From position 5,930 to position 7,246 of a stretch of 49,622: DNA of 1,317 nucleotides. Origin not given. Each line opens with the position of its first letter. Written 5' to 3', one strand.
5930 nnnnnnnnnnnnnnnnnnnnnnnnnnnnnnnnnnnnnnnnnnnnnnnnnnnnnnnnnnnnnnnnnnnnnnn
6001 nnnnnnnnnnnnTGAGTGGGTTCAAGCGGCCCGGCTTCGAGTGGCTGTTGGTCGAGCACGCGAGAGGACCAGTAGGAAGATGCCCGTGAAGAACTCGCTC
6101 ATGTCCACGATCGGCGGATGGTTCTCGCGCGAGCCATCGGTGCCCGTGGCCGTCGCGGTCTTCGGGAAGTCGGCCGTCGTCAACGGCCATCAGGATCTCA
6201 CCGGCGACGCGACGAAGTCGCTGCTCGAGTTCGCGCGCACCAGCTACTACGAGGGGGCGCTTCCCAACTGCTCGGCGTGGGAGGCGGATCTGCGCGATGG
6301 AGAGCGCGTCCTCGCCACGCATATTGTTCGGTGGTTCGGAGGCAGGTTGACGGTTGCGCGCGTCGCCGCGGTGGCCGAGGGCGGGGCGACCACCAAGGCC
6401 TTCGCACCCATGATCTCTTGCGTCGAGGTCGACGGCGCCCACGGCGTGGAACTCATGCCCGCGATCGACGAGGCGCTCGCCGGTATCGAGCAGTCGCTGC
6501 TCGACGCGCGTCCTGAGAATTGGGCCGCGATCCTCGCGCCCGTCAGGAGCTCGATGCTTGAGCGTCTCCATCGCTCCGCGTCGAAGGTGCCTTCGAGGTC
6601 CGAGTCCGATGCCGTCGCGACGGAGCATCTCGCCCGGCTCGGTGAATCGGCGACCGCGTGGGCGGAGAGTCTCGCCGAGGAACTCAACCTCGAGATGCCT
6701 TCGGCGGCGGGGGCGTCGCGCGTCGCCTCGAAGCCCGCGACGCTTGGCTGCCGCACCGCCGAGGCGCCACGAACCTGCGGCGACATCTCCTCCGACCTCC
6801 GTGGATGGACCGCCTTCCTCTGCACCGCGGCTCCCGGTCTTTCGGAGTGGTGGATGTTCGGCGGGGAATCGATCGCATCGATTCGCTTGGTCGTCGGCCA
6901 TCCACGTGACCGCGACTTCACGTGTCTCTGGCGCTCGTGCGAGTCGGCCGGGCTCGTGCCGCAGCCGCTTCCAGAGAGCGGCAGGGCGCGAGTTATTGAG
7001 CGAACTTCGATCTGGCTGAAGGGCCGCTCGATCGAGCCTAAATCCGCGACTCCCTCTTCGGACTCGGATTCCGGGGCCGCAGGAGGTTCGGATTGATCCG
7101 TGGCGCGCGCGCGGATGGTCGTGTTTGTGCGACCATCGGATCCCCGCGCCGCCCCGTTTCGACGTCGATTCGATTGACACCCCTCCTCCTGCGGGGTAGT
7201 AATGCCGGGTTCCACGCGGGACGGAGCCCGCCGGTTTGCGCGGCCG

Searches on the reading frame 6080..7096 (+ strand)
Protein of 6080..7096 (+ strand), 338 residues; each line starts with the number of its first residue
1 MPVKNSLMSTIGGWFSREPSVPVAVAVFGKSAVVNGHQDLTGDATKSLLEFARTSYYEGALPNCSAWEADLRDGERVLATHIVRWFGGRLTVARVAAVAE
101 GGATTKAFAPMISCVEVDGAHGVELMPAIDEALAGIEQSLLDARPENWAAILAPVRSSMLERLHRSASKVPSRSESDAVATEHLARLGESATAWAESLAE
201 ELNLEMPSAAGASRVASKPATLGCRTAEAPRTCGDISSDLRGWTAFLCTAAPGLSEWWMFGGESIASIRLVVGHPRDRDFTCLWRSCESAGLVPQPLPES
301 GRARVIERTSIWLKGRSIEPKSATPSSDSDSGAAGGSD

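Call 32: search_protein_families(library=pfam, proteins=[window:6080-7096:+], max_evalue=0.01)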
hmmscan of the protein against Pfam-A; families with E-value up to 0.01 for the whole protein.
window:6080-7096:+ (338 aa): 0 families

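Call 47: search_protein_families(library=ncbifam, proteins=[window:6080-7096:+], max_evalue=0.01)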
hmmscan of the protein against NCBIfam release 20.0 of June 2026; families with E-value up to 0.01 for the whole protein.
window:6080-7096:+ (338 aa): 0 families

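Call 94: search_solved_structures(query=A5, max_evalue=1)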
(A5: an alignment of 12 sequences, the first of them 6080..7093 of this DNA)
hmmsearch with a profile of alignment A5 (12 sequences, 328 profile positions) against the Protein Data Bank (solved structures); distinct sequences matched with E-value up to 1: 8.
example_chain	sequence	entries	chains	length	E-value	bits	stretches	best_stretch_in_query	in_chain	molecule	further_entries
7ah0_A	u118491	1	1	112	0.024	17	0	169-214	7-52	4D2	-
8ccr_A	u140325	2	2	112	0.034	16.5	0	169-214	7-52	4D2 (mutant T19D)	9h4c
5xg2_A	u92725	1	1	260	0.048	16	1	135-247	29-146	Chromosome partition protein Smc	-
7njk_b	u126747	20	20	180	0.24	13.7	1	117-233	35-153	ATP synthase subunit b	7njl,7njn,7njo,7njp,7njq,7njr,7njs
7jg5_b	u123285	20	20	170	0.27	13.5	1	117-232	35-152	ATP synthase subunit b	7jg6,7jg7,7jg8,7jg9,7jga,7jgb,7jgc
7bqs_A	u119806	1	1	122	0.43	12.8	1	125-208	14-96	Nomur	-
7dko_A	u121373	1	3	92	0.76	12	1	152-213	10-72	de novo designed protein AM2M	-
3jaj_SP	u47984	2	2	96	0.93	11.7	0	123-200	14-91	Ribosomal protein uS19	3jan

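Call 95: search_protein_families(library=pfam, alignment_id=A5, max_evalue=0.1)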
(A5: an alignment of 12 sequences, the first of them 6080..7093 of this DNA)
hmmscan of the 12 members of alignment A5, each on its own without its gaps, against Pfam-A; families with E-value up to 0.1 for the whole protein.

A. member 1, window:6080-7093:+ (338 aa): 0 families

B. families by the number of members that match (of 12 scanned): 3 families
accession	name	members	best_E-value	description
PF16859.10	TetR_C_11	1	0.025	Tetracyclin repressor-like, C-terminal domain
PF21740.2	DUF6866_C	1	0.038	Family of unknown function (DUF6866) C-terminal domain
PF11261.13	IRF-2BP1_2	1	0.055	Interferon regulatory factor 2-binding protein zinc finger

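Call 98: find_homologous_proteins(query=window:6080-7093:+)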
Query window:6080-7093:+ (338 aa): 8 proteins with E <= 0.001 among 8000 candidates.
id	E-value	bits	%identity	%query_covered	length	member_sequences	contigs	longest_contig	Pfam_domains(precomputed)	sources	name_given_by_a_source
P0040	1.9e-205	700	94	100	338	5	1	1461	-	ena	-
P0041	2.9e-152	525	71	99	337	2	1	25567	-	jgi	jgi:hypothetical protein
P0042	1.3e-146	506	70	96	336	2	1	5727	-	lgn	-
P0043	1.8e-121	424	61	95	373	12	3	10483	-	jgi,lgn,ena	jgi:hypothetical protein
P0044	3.8e-116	406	60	93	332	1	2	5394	-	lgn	-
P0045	6.4e-115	402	61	93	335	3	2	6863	-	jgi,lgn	-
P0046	2.4e-112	394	59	93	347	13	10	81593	-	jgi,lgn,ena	jgi:hypothetical protein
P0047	6.4e-103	363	57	92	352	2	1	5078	-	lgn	-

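Call 99: find_encoding_contigs(protein=P0046, flank=10000, max_places=6)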
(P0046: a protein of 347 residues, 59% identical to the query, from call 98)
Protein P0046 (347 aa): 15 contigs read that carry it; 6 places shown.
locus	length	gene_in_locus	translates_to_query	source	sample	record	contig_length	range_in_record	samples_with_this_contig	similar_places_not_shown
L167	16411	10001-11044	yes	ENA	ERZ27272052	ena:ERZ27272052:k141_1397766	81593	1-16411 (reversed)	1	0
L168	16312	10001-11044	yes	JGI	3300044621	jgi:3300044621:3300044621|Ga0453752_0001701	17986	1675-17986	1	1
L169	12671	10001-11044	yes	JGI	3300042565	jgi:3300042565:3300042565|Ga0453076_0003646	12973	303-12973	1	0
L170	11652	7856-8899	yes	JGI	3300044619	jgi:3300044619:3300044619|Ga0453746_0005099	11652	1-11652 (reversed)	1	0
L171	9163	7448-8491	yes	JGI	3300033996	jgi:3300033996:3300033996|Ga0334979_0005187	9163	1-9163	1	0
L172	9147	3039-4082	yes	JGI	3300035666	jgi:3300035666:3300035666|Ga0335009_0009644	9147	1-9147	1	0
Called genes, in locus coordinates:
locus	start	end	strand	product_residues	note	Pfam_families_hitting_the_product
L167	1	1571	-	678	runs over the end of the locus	-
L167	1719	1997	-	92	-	-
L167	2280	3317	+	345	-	-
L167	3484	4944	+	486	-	PF05936:T6SS_VasE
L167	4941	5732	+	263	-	PF09850:DotU (weak)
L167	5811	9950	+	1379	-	PF14331:IcmF-related_N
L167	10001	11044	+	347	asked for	-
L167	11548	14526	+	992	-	PF03865:ShlB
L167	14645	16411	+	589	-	?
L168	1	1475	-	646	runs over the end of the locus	-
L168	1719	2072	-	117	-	-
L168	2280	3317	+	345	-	-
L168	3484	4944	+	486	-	PF05936:T6SS_VasE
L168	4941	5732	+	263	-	PF09850:DotU (weak)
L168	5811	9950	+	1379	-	PF14331:IcmF-related_N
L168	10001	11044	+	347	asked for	-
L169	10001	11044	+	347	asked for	-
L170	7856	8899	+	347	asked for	-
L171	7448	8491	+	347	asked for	-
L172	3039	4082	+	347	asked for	-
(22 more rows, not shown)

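Call 100: find_encoding_contigs(protein=P0043, flank=10000, max_places=4)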
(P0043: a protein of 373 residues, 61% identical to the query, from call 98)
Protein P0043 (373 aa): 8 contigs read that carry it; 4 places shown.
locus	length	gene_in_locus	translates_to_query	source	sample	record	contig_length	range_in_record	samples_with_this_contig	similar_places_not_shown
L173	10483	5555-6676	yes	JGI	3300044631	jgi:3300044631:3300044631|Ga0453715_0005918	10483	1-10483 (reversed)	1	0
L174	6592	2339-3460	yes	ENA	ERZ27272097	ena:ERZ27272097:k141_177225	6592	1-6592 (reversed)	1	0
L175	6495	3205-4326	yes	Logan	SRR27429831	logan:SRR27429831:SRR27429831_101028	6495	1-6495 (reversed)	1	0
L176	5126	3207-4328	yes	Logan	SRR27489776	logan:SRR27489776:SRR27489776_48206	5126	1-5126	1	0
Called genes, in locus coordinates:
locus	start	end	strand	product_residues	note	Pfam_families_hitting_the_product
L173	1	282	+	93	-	?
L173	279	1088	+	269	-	PF09850:DotU (weak)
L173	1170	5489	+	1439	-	PF14331:IcmF-related_N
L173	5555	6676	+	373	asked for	-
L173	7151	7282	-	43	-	-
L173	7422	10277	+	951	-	PF03865:ShlB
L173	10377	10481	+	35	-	?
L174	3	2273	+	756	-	?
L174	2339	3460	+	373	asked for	-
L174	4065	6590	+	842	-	?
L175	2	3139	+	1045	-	?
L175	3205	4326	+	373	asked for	-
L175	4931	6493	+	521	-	?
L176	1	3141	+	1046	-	?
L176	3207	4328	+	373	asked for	-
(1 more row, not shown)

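Call 101: find_encoding_contigs(protein=P0042, flank=10000, max_places=2)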
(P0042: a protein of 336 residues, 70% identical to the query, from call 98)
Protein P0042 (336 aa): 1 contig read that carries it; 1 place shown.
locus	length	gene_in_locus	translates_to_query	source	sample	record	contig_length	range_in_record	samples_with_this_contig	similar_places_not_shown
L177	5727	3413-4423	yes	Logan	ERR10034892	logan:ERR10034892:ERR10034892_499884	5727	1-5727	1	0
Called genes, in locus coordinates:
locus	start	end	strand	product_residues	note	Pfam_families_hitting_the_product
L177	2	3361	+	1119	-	?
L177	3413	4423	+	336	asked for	-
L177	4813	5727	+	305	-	?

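Call 102: find_encoding_contigs(protein=P0044, flank=10000, max_places=2)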
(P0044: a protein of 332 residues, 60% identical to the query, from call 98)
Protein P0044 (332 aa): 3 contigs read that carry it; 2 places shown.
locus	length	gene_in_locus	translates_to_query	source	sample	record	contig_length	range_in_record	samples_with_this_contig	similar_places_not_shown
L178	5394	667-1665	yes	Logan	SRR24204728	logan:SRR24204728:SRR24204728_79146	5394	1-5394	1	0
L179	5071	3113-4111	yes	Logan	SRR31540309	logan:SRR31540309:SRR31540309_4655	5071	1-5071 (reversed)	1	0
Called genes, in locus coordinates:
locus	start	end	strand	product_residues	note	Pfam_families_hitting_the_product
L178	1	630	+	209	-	?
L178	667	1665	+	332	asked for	-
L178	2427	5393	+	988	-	PF03865:ShlB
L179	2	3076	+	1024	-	?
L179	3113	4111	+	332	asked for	-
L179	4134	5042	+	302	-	-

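Call 103: find_encoding_contigs(protein=P0047, flank=10000, max_places=2)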
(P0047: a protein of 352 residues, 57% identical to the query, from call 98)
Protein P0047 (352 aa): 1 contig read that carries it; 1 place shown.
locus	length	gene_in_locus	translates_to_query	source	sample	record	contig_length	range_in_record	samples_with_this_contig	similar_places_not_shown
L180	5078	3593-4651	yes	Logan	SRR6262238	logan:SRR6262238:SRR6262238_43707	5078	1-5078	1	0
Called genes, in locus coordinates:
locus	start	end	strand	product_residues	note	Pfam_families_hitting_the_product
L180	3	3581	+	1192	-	?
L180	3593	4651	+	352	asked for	-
